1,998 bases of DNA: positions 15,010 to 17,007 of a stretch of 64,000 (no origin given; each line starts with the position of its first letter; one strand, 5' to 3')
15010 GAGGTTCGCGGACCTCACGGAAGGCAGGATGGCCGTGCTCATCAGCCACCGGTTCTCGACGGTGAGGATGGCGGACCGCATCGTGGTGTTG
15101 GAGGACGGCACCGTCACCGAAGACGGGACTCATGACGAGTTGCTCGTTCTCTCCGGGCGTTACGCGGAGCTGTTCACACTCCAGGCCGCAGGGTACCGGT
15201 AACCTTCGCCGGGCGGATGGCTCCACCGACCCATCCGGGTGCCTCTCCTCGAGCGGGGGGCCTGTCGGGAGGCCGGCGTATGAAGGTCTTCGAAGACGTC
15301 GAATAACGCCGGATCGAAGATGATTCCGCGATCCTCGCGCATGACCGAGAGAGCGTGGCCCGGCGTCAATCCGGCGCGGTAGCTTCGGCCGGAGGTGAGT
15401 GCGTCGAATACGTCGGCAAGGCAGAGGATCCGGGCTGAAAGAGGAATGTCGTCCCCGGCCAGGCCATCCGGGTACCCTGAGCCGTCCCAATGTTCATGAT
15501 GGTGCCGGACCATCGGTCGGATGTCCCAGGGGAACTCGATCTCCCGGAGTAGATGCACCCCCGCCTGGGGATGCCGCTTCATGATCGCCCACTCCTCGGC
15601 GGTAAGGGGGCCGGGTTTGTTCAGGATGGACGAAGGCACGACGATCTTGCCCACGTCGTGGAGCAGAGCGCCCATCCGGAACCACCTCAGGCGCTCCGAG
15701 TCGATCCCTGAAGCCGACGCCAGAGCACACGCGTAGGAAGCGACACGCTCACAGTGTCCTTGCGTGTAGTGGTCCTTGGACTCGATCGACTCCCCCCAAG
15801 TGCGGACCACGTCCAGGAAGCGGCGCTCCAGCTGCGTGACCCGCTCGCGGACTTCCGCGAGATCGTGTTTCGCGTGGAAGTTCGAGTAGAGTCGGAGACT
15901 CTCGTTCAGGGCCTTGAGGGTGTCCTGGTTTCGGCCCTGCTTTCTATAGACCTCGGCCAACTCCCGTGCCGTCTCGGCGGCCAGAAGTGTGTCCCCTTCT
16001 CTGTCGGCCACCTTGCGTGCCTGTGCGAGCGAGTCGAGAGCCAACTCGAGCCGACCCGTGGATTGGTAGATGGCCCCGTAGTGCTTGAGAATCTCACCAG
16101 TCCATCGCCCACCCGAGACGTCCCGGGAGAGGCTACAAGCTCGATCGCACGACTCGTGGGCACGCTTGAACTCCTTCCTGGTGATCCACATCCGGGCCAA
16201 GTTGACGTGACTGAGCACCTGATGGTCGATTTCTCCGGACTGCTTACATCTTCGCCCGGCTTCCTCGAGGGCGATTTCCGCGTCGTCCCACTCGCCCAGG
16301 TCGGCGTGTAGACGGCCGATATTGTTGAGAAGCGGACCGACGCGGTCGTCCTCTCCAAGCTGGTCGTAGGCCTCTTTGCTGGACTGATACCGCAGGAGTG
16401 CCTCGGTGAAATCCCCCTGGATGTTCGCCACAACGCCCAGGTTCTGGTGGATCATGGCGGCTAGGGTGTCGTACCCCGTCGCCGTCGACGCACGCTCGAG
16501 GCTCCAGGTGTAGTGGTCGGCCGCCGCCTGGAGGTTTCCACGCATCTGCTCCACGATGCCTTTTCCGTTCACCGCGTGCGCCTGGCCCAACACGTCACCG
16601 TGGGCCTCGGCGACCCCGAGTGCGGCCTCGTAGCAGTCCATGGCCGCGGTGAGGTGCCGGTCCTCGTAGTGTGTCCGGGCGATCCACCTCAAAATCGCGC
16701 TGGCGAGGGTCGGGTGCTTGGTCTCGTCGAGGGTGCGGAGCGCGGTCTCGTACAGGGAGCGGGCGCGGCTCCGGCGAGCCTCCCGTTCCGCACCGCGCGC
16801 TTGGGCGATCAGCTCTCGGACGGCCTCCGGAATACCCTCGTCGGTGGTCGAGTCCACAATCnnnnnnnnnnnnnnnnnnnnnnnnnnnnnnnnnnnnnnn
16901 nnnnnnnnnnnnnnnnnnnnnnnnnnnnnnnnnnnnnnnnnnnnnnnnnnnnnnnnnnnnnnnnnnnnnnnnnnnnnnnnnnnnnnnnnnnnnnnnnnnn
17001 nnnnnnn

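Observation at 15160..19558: Four-gene module: lipoprotein / TPR / sensor-less sigma-54 activator / TPR-HD-GYP, apparently self-driven from the sigma-54 promoter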

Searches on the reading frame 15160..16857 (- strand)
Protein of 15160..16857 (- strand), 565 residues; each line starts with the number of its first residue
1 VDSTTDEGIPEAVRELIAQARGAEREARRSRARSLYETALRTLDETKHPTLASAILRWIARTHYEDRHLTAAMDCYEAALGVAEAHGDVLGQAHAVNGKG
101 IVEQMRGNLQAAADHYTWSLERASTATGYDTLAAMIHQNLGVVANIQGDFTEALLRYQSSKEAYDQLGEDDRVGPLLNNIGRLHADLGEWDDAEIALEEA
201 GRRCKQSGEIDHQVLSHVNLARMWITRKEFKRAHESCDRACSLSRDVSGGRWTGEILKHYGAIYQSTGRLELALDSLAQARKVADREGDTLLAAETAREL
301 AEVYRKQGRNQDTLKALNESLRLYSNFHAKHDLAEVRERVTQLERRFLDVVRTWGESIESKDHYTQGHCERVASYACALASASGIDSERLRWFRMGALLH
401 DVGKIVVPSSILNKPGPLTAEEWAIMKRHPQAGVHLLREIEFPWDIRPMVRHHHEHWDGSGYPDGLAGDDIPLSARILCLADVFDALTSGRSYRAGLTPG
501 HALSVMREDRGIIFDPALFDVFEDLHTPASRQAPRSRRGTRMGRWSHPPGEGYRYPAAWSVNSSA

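Call 3: search_protein_families(library=pfam, proteins=[window:15160-16857:-], max_evalue=0.01)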
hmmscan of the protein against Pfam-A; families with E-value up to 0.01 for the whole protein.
window:15160-16857:- (565 aa): 15 families
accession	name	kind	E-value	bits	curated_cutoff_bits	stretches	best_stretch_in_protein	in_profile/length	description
PF13487.12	HD_5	-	5.8e-40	137.3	27.2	1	358-518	7-170/170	HD domain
PF13424.12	TPR_12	-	9.1e-25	87.1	30.1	4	134-200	4-71/77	Tetratricopeptide repeat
PF01966.28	HD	-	3.2e-24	85.9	22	1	367-486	3-115/116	HD domain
PF00515.34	TPR_1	-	2e-15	56.3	27.8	0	300-327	7-34/34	Tetratricopeptide repeat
PF07719.23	TPR_2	-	5.5e-14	51.5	27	0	176-201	3-28/34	Tetratricopeptide repeat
PF17874.7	TPR_MalT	-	1.2e-12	48.2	45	2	220-325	7-111/336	MalT-like TPR region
PF14938.12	SNAP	-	3.6e-09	36.9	25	1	227-344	48-165/282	Soluble NSF attachment protein, SNAP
PF13374.12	TPR_10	-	1.9e-08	34.5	27.5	1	177-205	5-33/42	Tetratricopeptide repeat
PF13432.12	TPR_16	-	7.2e-07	30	32.7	0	106-164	10-61/65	Tetratricopeptide repeat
PF13181.12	TPR_8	-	4.2e-06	26.9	25.7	0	59-85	7-33/34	Tetratricopeptide repeat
PF13428.12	TPR_14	-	9.3e-06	26.3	23.5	0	180-210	7-37/44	Tetratricopeptide repeat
PF13176.12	TPR_7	-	0.00016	21.9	27.9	0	177-199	2-24/36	Tetratricopeptide repeat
PF08668.18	HDOD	-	0.00041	20.3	22.9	1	368-455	98-195/196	HDOD domain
PF08614.16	ATG16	-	0.005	17.5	33.7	0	292-349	82-141/200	Autophagy protein 16 (ATG16)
PF10345.15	Cohesin_load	-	0.0065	15.3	25.8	0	30-161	313-425/585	Cohesin loading factor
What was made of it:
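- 15160..16857 (-): H: a TPR domain paralogous to T (residues about 1-345) fused to an HD-GYP phosphodiesterase domain (358-518) and a low-complexity tail. Its 3' end overlaps the convergent ABC-exporter gene by 43 nt. Pfam HD_5, HD and TPR (call 3).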

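Call 4: search_protein_families(library=ncbifam, proteins=[window:15160-16857:-], max_evalue=0.01)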
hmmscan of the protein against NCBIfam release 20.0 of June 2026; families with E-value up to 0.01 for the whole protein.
window:15160-16857:- (565 aa): 11 families
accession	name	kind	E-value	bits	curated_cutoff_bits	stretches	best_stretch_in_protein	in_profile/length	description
NF053512.1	nitric_RR_NosR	exception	3.9e-40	138.2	400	1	299-533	126-361/422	response regulator c-di-GMP phosphodiesterase, NosR family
NF041717.1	HaaA_phane_TPR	equivalog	1.1e-12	46.9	1125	1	77-248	696-866/882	cyclophane-containing RiPP biosynthesis TPR protein HaaT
NF053520.1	HK_Porph_FimS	equivalog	3e-12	45.6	600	1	27-287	58-317/618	sensor histidine kinase FimS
TIGR00277.1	HDIG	domain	1.5e-09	37.6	27.6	1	367-455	7-83/84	HDIG domain-containing metalloprotein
NF053720.1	NsdA_fam_reg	subfamily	4.6e-09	36.3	75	1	26-254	168-408/432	NsdA family TPR-like regulatory protein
NF053617.1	SARPRegAfsRStmc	equivalog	6.7e-08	30.9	1430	1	58-261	741-943/986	SARP-family global regulator AfsR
NF002725.1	PRK02603.1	equivalog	1.7e-06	28.1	143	0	93-209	35-141/173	photosystem I assembly protein Ycf3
NF052312.1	T9SS_PorW_SprE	equivalog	0.0008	18.2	250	0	23-83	300-358/716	type IX secretion system periplasmic lipoprotein PorW/SprE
NF045665.1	NTPtran_DVU1551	equivalog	0.0016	17.5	315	0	356-404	209-259/359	DVU_1551 family NTP transferase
TIGR01596.1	cas3_HD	equivalog_domain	0.0036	17.4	43.45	0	368-405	4-45/178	CRISPR-associated endonuclease Cas3''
NF033758.1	gliding_GltE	equivalog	0.0084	15.1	225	0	119-160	70-112/411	adventurous gliding motility TPR repeat lipoprotein GltE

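Call 64: find_homologous_proteins(query=window:15160-16857:-, max_evalue=1e-10)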
Query window:15160-16857:- (565 aa): 7626 proteins with E <= 1e-10 among 8000 candidates; the best 120 are listed.
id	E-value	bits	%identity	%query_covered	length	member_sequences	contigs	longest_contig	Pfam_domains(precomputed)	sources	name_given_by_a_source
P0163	0.0e+0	1277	99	100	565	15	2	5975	PF13487.13,PF01966.29,PF17874.8,PF00515.35,PF13424.13,PF14938.13,PF13432.13,PF13428.13,PF13181.13,PF07719.24,PF13374.13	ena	-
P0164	0.0e+0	1119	88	100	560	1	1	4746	PF13487.13,PF01966.29,PF17874.8,PF00515.35,PF13424.13,PF14938.13,PF13432.13,PF13181.13,PF07719.24,PF13374.13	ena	-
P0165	0.0e+0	1108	88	100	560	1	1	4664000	PF13487.13,PF01966.29,PF17874.8,PF00515.35,PF13424.13,PF14938.13,PF13432.13,PF13181.13,PF07719.24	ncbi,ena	-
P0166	0.0e+0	1089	90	94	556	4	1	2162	PF13487.13,PF01966.29,PF17874.8,PF00515.35,PF13424.13,PF14938.13,PF07719.24,PF13374.13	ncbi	-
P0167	0.0e+0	1084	88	97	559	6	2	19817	PF13487.13,PF01966.29,PF17874.8,PF00515.35,PF13424.13,PF14938.13,PF13432.13,PF13181.13,PF07719.24,PF13374.13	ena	-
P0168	0.0e+0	1083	89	94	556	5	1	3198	PF13487.13,PF01966.29,PF17874.8,PF00515.35,PF13424.13,PF14938.13,PF07719.24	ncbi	-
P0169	0.0e+0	1079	85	100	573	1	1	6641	PF13487.13,PF01966.29,PF17874.8,PF00515.35,PF13424.13,PF14938.13,PF13432.13,PF07719.24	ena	-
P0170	0.0e+0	1067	84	100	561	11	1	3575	PF13487.13,PF01966.29,PF17874.8,PF00515.35,PF13424.13,PF13181.13,PF07719.24,PF13374.13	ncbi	-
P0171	0.0e+0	1063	84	100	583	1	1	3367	PF13487.13,PF01966.29,PF17874.8,PF00515.35,PF13424.13,PF13181.13,PF07719.24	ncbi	-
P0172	0.0e+0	1062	84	100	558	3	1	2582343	PF13487.13,PF01966.29,PF17874.8,PF00515.35,PF13424.13,PF13432.13,PF07719.24,PF13374.13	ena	-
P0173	0.0e+0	1061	84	100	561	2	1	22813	PF13487.13,PF01966.29,PF17874.8,PF00515.35,PF13424.13,PF14938.13,PF07719.24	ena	-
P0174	0.0e+0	1043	83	100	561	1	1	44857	PF13487.13,PF01966.29,PF17874.8,PF00515.35,PF13424.13,PF13432.13,PF13181.13,PF07719.24,PF13374.13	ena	-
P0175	0.0e+0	1033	82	100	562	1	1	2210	PF13487.13,PF01966.29,PF17874.8,PF00515.35,PF13424.13,PF14938.13,PF13432.13,PF07719.24,PF13374.13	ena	-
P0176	0.0e+0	1028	85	94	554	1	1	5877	PF13487.13,PF01966.29,PF17874.8,PF00515.35,PF13424.13,PF13181.13,PF07719.24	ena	-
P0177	3.8e-298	1008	83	97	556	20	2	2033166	PF13487.13,PF01966.29,PF17874.8,PF00515.35,PF13424.13,PF13432.13,PF07719.24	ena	-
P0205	6.3e-162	558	52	91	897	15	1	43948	PF13487.13,PF01966.29,PF17874.8,PF00515.35,PF13424.13,PF00990.27,PF00072.31,PF07719.24,PF13374.13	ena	-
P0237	2.2e-152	527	49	97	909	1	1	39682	PF13487.13,PF01966.29,PF17874.8,PF00515.35,PF13424.13,PF00990.27,PF00072.31,PF07719.24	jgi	jgi:diguanylate cyclase (GGDEF)-like protein/putative nucleotidyltransferase with HDIG domain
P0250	4.3e-150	519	50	92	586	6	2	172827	PF13487.13,PF01966.29,PF17874.8,PF00515.35,PF13424.13,PF07719.24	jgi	-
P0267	1.3e-148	514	49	92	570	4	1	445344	PF13487.13,PF01966.29,PF17874.8,PF00515.35,PF13424.13,PF13176.13,PF13432.13,PF13428.13,PF13181.13,PF07719.24,PF13374.13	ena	-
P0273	3.3e-148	513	48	94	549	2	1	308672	PF13487.13,PF01966.29,PF17874.8,PF00515.35,PF13424.13,PF14938.13,PF07719.24,PF13374.13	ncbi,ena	-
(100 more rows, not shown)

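Call 65: find_encoding_contigs(protein=P0237, flank=6000, max_places=1)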
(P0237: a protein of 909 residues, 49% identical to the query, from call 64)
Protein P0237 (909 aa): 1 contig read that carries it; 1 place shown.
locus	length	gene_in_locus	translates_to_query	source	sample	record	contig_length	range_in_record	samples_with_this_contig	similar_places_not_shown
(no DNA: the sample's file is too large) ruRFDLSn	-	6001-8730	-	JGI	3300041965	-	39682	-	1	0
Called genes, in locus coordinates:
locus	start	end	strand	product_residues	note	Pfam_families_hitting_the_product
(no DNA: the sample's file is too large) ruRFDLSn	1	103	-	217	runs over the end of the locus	PF10604:Polyketide_cyc2, PF03364:Polyketide_cyc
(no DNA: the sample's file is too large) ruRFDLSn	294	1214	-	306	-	PF00106:adh_short, PF08659:KR, PF13561:adh_short_C2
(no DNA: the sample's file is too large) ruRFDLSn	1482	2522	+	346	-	PF00535:Glycos_transf_2, PF13641:Glyco_tranf_2_3 (weak)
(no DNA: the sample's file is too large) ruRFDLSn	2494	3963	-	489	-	-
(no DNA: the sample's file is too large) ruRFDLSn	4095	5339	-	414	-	PF00871:Acetate_kinase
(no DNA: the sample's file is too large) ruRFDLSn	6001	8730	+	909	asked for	PF07719:TPR_2 (faint), PF17874:TPR_MalT (faint), PF13424:TPR_12, PF13424:TPR_12 (weak), PF01966:HD, PF13487:HD_5, PF00072:Response_reg, PF00990:GGDEF, +1 more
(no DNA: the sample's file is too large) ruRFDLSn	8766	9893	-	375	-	PF22660:RS_preATP-grasp-like, PF02222:ATP-grasp, PF17769:PurK_C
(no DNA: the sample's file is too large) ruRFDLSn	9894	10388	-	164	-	PF00731:AIRC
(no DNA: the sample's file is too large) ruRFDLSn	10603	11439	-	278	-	-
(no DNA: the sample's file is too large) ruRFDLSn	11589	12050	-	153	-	PF11645:PDDEXK_5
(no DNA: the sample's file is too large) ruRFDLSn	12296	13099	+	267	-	PF00106:adh_short, PF08659:KR, PF13561:adh_short_C2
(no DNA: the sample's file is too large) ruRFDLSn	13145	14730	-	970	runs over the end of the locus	PF00005:ABC_tran (faint), PF02463:SMC_N (faint), PF13191:AAA_16 (faint), PF13304:AAA_21 (faint), PF13401:AAA_22 (faint), PF13476:AAA_23 (faint), PF17760:UvrA_inter, PF17755:UvrA_DNA-bind, +3 more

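Call 66: find_encoding_contigs(protein=P0205, flank=6000, max_places=1)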
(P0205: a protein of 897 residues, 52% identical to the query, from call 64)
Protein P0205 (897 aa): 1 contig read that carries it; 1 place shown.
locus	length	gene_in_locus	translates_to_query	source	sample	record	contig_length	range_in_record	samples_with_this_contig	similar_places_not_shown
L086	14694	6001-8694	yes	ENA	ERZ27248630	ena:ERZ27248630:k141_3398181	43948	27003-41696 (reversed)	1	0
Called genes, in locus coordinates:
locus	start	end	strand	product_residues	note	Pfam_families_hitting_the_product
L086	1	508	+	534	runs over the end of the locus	PF13687:DUF4153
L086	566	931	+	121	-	-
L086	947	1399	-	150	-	PF07858:LEH (weak), PF07366:SnoaL, PF12680:SnoaL_2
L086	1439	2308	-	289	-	PF14907:NTP_transf_5 (weak)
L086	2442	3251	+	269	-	PF00149:Metallophos, PF12850:Metallophos_2 (weak)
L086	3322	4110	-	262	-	PF10604:Polyketide_cyc2 (weak), PF03364:Polyketide_cyc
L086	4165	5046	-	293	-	PF00106:adh_short, PF08659:KR, PF13561:adh_short_C2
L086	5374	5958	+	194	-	-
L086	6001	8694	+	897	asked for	PF17874:TPR_MalT (faint), PF07719:TPR_2 (faint), PF13424:TPR_12, PF13424:TPR_12, PF13487:HD_5, PF01966:HD, PF00072:Response_reg, PF00990:GGDEF, +2 more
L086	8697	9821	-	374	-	PF22660:RS_preATP-grasp-like, PF02222:ATP-grasp, PF17769:PurK_C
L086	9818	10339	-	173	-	PF00731:AIRC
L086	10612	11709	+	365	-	-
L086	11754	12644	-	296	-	PF04250:DUF429 (faint)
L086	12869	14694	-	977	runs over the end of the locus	PF00005:ABC_tran (faint), PF02463:SMC_N (faint), PF13191:AAA_16 (faint), PF13304:AAA_21 (faint), PF13401:AAA_22 (faint), PF13481:AAA_25 (faint), PF17760:UvrA_inter, PF17755:UvrA_DNA-bind, +2 more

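Call 74: search_protein_families(library=padloc, proteins=[window:15160-16857:-], max_evalue=0.001)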
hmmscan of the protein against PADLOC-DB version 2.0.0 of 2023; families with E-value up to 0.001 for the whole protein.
window:15160-16857:- (565 aa): 3 families
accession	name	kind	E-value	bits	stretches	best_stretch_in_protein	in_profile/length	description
PDLC01169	TPR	-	1.4e-08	32.5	0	134-243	109-217/252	TPR repeats containing protein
PDLC01254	Cas3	-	8.2e-07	27.4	1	360-464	4-93/164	CAS-I; effector_G3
PDLC00940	Cas3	-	0.00096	17.4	0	368-405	4-45/178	CRISPR-associated endonuclease Cas3-HD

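Call 81: find_encoding_contigs(protein=P0267, flank=5000, max_places=1)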
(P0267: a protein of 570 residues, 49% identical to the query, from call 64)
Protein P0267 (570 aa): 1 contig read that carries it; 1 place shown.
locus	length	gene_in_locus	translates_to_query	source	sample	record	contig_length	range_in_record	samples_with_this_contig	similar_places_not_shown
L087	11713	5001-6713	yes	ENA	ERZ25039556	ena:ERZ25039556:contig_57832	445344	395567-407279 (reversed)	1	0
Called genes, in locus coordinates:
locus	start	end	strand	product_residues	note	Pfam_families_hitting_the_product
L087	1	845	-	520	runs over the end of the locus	PF12704:MacB_PCD (faint)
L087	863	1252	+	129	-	-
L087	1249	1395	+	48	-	-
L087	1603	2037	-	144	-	-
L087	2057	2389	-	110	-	PF03551:PadR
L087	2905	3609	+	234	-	-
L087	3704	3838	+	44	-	-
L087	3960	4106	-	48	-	-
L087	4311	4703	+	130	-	PF00791:ZU5 (faint)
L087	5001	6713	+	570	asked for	PF13424:TPR_12, PF17874:TPR_MalT, PF13424:TPR_12, PF00515:TPR_1 (weak), PF13374:TPR_10 (weak), PF13424:TPR_12 (weak), PF13487:HD_5, PF01966:HD, +5 more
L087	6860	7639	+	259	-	PF13191:AAA_16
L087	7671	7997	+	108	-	-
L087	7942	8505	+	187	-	-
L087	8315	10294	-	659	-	-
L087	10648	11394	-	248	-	-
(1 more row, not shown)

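Call 82: find_encoding_contigs(protein=P0273, flank=5000, max_places=1)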
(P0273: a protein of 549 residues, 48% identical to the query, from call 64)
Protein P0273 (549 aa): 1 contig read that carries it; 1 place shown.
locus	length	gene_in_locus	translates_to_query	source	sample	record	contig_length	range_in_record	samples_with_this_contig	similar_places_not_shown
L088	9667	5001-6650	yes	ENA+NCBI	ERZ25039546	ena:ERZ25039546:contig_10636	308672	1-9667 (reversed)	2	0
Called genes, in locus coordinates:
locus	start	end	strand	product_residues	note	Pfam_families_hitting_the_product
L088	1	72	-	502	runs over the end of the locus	PF01464:SLT, PF01476:LysM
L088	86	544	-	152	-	-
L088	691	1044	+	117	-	PF04342:DMT_6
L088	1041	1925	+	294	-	PF00144:Beta-lactamase (faint), PF13354:Beta-lactamase2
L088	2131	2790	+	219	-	PF00791:ZU5 (faint)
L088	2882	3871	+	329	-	PF07719:TPR_2 (faint), PF13374:TPR_10 (faint), PF13424:TPR_12, PF17874:TPR_MalT, PF13424:TPR_12 (weak)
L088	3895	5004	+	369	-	PF00158:Sigma54_activat, PF14532:Sigma54_activ_2, PF07728:AAA_5 (weak), PF25601:AAA_lid_14, PF02954:HTH_8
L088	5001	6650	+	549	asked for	PF07719:TPR_2 (faint), PF14938:SNAP (faint), PF13424:TPR_12 (weak), PF13424:TPR_12, PF17874:TPR_MalT (weak), PF13424:TPR_12, PF13487:HD_5, PF01966:HD, +2 more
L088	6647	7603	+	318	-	PF00072:Response_reg, PF00990:GGDEF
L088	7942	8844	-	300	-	-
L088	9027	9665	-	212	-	?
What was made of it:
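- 15160..16857 (-): Homologues carry or adjoin REC-GGDEF (calls 64, 66, 82).
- On HD-GYP c-di-GMP phosphodiesterases: Supported indirectly by REC-GGDEF fused to homologues (P0205, P0237 and others, call 64; L086, call 66) or encoded next to them (L088, call 82).
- REC-GGDEF is fused to H homologues or encoded next to them (calls 64, 66, 82). An HD-GYP enzyme, and in some loci a REC-GGDEF cyclase, are encoded in the same operon (calls 64, 82).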

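Call 83: find_encoding_contigs(protein=P0250, flank=5000, max_places=1)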
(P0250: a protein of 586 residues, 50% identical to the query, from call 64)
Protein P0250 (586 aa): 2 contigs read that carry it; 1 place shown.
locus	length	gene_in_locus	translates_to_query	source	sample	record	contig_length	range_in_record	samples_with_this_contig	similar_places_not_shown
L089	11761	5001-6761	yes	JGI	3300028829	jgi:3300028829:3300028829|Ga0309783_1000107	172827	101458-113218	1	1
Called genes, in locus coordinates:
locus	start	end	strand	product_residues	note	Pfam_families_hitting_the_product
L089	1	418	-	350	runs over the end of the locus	PF08240:ADH_N, PF16912:Glu_dehyd_C, PF00107:ADH_zinc_N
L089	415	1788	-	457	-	PF01554:MatE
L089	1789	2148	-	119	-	PF11325:DUF3127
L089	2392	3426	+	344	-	PF01116:F_bP_aldolase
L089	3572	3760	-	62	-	PF02566:OsmC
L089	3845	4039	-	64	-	-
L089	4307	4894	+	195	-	PF00791:ZU5 (faint)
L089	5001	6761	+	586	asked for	PF07719:TPR_2 (faint), PF17874:TPR_MalT (weak), PF00515:TPR_1 (faint), PF13424:TPR_12, PF17874:TPR_MalT (weak), PF13487:HD_5, PF01966:HD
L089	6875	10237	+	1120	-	PF02811:PHP, PF07733:DNA_pol3_alpha, PF17657:DNA_pol3_finger, PF14579:HHH_6, PF01336:tRNA_anti-codon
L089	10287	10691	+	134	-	PF00903:Glyoxalase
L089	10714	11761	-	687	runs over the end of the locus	PF01433:Peptidase_M1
